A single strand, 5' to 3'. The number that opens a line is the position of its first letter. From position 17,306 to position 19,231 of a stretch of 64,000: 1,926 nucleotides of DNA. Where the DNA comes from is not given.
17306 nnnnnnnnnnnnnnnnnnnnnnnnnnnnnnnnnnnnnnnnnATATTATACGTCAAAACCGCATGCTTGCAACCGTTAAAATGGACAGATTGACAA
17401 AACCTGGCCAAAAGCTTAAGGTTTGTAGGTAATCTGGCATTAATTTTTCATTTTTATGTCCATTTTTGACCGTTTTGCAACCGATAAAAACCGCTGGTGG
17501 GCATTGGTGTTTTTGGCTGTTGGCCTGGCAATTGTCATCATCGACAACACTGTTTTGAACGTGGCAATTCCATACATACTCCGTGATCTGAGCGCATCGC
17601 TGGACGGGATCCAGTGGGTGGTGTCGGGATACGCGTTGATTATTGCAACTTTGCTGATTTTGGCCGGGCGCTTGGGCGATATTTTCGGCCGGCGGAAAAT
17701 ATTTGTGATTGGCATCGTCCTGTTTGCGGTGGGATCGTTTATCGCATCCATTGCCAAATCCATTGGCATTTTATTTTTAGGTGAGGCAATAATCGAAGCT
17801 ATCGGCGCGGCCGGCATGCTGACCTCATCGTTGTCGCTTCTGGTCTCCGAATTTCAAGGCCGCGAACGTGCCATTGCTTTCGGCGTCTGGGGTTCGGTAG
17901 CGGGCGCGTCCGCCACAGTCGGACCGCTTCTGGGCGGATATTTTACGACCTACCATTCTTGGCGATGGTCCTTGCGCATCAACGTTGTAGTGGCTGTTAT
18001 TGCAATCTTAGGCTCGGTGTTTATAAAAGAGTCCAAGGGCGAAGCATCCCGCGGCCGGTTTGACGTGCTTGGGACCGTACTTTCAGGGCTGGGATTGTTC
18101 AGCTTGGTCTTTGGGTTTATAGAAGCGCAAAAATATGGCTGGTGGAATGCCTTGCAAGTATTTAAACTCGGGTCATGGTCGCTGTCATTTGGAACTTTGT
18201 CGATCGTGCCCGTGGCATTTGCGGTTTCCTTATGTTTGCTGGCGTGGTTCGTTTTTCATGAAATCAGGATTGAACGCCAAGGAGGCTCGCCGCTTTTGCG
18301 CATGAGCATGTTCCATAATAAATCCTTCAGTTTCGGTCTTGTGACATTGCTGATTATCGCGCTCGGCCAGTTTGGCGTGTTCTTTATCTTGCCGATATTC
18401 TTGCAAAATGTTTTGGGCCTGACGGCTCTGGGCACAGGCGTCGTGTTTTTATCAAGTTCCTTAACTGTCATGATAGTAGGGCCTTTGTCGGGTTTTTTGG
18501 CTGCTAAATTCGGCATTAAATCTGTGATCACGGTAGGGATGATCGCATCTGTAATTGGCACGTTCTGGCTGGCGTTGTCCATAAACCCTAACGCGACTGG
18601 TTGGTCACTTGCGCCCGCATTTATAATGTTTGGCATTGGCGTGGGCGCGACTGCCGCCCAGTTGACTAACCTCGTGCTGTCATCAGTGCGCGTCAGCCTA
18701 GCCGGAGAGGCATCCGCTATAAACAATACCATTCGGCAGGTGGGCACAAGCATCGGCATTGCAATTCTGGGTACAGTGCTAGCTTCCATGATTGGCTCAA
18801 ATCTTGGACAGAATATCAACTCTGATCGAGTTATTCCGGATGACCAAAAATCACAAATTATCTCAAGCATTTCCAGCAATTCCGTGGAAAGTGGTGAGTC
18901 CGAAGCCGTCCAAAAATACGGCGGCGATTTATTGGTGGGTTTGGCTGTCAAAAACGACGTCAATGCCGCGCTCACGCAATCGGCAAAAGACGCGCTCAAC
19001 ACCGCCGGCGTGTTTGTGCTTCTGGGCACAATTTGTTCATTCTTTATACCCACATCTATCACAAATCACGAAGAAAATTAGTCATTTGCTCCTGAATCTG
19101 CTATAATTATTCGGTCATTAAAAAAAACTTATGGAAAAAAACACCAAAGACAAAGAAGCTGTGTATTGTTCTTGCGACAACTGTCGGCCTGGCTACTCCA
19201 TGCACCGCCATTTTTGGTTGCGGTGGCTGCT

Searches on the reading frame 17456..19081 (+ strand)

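Call 10: search_protein_families(library=pfam, proteins=[window:17456-19081:+])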
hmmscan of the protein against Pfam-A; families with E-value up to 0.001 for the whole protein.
window:17456-19081:+ (541 aa): 3 families
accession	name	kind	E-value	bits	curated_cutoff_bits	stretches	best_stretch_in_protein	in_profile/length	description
PF07690.21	MFS_1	-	1e-51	176.4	33.4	1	20-434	1-346/347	Major Facilitator Superfamily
PF00083.30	Sugar_tr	-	7.7e-09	35.4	22.3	1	53-194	49-195/452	Sugar (and other) transporter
PF05977.19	MFS_3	-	0.00019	20.5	27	1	32-186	27-185/524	Transmembrane secretion effector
